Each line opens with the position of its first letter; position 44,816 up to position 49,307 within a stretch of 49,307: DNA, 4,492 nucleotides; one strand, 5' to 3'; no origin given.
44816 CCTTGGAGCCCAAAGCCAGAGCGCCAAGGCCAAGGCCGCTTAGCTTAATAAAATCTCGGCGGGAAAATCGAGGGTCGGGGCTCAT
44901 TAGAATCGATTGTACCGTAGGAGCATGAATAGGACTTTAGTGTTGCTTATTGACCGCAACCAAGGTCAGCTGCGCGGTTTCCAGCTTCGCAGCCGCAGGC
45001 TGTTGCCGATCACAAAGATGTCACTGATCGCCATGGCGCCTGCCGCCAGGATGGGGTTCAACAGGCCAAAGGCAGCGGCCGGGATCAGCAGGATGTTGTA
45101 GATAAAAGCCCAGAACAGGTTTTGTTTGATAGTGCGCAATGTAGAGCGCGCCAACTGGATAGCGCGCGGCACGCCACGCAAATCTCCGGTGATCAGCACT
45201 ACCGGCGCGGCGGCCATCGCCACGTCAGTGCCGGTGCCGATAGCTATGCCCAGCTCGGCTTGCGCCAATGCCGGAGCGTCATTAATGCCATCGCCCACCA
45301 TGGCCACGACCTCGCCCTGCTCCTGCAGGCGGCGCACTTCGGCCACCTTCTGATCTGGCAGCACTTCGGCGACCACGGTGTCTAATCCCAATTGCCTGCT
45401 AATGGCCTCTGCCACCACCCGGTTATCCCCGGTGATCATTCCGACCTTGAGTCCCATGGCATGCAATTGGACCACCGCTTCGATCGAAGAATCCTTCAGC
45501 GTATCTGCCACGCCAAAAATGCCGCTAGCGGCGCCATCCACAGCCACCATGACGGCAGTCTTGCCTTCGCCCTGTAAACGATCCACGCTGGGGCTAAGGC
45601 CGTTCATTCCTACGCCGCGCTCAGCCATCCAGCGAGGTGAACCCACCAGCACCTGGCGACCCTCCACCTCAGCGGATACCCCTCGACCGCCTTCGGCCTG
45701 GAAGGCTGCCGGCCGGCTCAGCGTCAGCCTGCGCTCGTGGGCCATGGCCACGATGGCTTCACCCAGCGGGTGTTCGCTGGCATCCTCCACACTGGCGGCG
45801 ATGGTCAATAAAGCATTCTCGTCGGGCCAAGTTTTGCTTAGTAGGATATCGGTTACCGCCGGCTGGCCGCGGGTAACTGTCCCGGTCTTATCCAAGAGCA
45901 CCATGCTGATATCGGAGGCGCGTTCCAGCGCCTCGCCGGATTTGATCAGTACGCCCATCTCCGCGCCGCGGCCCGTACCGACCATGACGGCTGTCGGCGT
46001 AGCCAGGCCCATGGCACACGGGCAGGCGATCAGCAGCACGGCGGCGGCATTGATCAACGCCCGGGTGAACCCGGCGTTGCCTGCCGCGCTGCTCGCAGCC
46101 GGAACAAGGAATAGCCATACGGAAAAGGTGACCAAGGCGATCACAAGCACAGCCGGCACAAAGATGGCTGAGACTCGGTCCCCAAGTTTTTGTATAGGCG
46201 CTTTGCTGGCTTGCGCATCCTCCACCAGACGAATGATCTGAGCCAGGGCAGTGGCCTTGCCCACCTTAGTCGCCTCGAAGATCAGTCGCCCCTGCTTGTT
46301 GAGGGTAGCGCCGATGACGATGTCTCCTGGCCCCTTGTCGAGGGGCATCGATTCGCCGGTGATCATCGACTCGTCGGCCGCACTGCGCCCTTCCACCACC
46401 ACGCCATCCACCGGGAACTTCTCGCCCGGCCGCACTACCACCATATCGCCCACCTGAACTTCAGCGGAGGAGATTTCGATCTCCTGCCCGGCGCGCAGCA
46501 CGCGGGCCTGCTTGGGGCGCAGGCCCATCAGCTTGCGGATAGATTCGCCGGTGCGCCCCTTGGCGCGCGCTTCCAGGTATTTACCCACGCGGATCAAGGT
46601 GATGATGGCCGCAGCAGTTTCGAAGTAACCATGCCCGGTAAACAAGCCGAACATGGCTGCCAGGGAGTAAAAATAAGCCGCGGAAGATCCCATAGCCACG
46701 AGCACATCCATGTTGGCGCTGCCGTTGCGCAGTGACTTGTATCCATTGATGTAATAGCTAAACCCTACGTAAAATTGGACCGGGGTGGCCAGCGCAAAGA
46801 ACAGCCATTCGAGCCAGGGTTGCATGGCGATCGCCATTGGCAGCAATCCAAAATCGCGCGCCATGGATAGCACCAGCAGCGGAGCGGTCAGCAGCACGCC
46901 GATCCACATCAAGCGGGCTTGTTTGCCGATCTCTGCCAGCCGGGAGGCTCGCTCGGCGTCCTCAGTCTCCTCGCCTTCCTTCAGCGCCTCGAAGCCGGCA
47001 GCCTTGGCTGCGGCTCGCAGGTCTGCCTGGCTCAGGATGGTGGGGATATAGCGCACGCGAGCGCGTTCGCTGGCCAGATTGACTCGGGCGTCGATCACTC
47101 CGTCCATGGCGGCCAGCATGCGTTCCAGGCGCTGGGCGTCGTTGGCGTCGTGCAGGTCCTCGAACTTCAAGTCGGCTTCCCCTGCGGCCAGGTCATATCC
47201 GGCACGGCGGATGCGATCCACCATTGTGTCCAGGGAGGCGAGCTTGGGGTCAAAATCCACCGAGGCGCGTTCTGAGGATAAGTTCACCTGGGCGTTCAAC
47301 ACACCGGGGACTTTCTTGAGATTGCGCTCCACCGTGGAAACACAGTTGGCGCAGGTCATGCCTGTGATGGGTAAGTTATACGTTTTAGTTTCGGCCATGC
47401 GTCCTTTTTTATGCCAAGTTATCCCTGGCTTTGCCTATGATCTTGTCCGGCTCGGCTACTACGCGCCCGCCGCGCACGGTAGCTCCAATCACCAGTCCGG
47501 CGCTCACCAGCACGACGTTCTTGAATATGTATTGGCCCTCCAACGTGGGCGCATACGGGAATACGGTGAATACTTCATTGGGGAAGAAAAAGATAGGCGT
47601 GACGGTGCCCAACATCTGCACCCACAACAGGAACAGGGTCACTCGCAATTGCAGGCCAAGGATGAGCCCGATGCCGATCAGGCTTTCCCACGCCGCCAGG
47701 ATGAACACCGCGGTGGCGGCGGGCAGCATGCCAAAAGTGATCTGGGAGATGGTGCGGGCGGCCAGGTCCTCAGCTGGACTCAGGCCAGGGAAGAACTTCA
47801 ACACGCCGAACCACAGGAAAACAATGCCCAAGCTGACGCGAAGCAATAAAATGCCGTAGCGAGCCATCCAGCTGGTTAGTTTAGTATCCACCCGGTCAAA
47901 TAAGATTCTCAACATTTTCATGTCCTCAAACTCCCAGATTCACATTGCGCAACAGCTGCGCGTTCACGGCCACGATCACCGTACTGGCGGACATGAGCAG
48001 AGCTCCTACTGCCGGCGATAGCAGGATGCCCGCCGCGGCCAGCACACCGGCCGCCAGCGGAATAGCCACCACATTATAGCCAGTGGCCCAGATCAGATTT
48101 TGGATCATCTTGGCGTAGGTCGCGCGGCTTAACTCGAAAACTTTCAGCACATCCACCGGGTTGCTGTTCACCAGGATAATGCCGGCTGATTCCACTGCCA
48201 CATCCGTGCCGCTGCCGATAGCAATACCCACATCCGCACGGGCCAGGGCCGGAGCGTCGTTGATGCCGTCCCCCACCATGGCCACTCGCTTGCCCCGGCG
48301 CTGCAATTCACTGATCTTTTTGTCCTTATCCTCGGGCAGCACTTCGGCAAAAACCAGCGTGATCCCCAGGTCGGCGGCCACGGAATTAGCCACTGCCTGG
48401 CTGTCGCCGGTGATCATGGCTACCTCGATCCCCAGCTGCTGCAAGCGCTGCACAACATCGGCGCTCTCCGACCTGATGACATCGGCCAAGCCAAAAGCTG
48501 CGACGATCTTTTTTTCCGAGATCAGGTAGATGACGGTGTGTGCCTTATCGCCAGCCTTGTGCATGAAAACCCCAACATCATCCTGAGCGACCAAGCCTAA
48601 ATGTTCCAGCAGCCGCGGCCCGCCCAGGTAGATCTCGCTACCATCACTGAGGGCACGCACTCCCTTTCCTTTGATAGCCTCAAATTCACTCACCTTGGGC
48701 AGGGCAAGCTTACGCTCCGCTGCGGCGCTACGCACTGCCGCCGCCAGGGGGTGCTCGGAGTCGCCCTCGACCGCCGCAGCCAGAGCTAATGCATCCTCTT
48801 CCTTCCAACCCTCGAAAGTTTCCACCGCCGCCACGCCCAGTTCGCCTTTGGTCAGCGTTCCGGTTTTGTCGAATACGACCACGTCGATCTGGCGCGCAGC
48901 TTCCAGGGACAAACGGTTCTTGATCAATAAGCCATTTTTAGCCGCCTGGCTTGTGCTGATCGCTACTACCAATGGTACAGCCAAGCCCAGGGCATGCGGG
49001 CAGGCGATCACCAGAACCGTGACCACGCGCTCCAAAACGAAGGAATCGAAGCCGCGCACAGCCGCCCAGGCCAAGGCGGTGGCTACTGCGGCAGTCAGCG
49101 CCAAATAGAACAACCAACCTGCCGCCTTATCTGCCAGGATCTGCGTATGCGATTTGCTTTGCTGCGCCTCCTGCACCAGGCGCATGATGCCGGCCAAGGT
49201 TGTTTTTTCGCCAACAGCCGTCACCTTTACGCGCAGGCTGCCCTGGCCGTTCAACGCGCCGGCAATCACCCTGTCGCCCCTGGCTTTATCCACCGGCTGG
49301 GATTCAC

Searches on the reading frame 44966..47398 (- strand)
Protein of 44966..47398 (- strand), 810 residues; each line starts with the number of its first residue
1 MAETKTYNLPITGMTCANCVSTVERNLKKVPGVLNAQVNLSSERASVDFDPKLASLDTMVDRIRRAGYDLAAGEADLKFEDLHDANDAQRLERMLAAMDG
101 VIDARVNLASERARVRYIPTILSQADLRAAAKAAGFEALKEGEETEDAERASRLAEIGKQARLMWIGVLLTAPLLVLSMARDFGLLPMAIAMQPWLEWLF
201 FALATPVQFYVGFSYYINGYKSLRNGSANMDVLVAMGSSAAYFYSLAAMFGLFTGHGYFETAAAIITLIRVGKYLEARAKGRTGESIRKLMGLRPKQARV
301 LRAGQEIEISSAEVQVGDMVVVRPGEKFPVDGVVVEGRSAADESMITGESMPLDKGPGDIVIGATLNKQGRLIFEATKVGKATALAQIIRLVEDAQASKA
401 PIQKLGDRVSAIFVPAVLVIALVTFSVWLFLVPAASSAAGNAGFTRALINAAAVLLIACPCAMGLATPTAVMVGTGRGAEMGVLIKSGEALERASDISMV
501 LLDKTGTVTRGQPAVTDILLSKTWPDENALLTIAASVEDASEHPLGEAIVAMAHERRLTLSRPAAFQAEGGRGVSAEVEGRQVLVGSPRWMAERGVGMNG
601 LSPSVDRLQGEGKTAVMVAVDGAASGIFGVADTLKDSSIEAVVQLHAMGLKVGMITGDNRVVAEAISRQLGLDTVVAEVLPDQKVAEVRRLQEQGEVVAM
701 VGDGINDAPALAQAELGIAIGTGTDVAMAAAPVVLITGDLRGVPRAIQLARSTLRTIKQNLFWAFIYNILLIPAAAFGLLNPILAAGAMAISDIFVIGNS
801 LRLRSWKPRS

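Call 35: search_protein_families(library=pfam, proteins=[window:44966-47398:-], max_evalue=0.000001)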
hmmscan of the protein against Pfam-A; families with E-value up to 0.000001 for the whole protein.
window:44966-47398:- (810 aa): 3 families
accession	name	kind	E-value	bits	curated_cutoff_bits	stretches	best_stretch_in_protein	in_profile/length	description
PF00122.25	E1-E2_ATPase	-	1.2e-56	191.5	28.1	1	293-480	2-180/181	E1-E2 ATPase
PF00702.32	Hydrolase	-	5e-37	128.6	26.4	1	499-714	3-190/191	haloacid dehalogenase-like hydrolase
PF00403.32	HMA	-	8e-22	77.8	24.8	1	11-69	4-62/62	Heavy-metal-associated domain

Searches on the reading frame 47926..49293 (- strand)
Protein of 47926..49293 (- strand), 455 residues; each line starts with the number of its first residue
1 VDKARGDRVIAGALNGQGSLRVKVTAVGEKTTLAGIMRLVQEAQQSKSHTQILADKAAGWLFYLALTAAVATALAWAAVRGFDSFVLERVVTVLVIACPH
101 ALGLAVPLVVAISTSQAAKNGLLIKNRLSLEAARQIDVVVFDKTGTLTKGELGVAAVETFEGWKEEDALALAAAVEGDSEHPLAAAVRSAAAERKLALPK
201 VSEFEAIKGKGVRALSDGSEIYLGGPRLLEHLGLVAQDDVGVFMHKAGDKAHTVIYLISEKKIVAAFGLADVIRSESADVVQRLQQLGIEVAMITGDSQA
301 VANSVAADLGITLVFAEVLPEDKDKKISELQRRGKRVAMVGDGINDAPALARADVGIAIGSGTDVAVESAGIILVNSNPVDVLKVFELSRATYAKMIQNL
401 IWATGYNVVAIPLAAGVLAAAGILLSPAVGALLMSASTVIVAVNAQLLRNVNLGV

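Call 35: search_protein_families(library=pfam, proteins=[window:47926-49293:-], max_evalue=0.000001)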
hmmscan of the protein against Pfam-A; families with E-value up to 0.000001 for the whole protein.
window:47926-49293:- (455 aa): 2 families
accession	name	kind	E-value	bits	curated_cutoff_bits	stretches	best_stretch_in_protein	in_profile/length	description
PF00702.32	Hydrolase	-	1.7e-35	123.6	26.4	1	136-354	1-191/191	haloacid dehalogenase-like hydrolase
PF00122.25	E1-E2_ATPase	-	9.3e-28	97.4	28.1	1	2-120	63-181/181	E1-E2 ATPase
